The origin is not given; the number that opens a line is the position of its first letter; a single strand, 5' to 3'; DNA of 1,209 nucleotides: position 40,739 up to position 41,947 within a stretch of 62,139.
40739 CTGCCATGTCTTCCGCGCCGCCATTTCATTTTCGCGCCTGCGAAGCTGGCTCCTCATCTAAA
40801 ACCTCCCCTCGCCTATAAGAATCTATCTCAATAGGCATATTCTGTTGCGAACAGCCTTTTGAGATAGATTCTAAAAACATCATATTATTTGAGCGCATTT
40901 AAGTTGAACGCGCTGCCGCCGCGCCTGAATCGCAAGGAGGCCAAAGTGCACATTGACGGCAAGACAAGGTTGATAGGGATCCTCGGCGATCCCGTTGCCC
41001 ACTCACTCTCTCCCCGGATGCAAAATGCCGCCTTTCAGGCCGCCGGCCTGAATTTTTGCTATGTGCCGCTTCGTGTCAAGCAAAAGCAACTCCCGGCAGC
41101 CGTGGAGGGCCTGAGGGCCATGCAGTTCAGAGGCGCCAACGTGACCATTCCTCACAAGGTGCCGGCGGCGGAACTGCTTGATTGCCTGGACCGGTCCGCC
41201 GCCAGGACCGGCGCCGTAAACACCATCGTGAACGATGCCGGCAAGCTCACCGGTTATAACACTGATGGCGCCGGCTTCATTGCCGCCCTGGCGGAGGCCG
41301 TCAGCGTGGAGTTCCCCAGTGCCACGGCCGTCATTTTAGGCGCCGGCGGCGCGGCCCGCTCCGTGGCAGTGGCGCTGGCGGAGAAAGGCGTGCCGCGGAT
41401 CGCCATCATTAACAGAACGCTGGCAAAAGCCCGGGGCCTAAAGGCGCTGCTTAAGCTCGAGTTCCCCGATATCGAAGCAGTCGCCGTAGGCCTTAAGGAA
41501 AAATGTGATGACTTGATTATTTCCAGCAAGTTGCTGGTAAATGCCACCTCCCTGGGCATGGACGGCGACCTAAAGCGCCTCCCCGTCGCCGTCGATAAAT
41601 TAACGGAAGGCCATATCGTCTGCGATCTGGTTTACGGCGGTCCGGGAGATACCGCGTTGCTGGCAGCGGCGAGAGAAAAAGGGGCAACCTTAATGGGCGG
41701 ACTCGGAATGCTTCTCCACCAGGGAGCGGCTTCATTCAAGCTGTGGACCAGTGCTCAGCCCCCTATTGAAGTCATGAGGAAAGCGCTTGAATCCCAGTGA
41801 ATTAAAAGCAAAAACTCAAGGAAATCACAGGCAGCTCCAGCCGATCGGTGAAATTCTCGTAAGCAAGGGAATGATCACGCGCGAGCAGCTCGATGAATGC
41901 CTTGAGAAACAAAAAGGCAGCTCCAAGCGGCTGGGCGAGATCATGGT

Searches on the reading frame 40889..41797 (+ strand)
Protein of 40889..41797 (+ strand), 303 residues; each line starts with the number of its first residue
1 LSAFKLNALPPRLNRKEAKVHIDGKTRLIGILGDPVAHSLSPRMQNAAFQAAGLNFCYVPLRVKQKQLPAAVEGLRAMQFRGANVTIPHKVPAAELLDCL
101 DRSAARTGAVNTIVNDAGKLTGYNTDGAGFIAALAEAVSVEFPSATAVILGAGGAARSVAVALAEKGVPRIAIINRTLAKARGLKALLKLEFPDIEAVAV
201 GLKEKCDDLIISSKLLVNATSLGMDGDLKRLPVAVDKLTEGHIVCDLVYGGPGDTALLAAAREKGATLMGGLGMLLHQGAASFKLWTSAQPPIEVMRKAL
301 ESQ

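Call 29: search_protein_families(library=ncbifam, proteins=[window:40889-41797:+], max_evalue=0.00001)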
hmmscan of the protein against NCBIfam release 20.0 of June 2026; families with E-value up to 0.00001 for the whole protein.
window:40889-41797:+ (303 aa): 19 families
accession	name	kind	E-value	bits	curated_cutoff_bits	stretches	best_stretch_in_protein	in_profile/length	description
NF001314.0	PRK00258.2-2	equivalog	1.4e-74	250.8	248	1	21-302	2-286/290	shikimate dehydrogenase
NF001319.0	PRK00258.3-3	equivalog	3.1e-74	249.5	252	1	22-301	2-271/279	shikimate dehydrogenase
TIGR00507.1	aroE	equivalog_domain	6.8e-74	248.4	200.2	1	28-301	2-266/270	shikimate dehydrogenase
NF001312.0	PRK00258.1-4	equivalog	1.1e-69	234.9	295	1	24-294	7-271/285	shikimate dehydrogenase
NF001313.0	PRK00258.2-1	equivalog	4e-67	226.8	431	1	21-301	4-287/290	shikimate dehydrogenase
NF009200.0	PRK12548.1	subfamily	2.1e-66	224.2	432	1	20-298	3-285/289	shikimate dehydrogenase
NF001315.0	PRK00258.2-4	equivalog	4.6e-61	206.5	413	1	21-302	2-281/284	shikimate dehydrogenase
NF001322.0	PRK00258.3-6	equivalog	7.2e-59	199.3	285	1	27-300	6-263/272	shikimate dehydrogenase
NF001310.0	PRK00258.1-2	equivalog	2.6e-55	187.5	221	1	31-301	7-273/279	shikimate dehydrogenase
NF001311.0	PRK00258.1-3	equivalog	9.3e-53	179.2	235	1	29-302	8-271/279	shikimate dehydrogenase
NF009201.0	PRK12549.1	subfamily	1.4e-51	175.3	235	1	26-301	7-281/286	shikimate dehydrogenase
NF009390.0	PRK12749.1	equivalog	3.1e-51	174.5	349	1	23-299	4-283/288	quinate/shikimate dehydrogenase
NF001316.0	PRK00258.2-5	equivalog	1.6e-48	165.3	247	1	28-298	3-255/263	shikimate dehydrogenase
TIGR01809.1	Shik-DH-AROM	equivalog_domain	2.2e-40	138.6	196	1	27-300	6-282/282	shikimate dehydrogenase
NF009202.0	PRK12550.1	equivalog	9.6e-39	133.3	306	1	42-300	24-267/272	shikimate 5-dehydrogenase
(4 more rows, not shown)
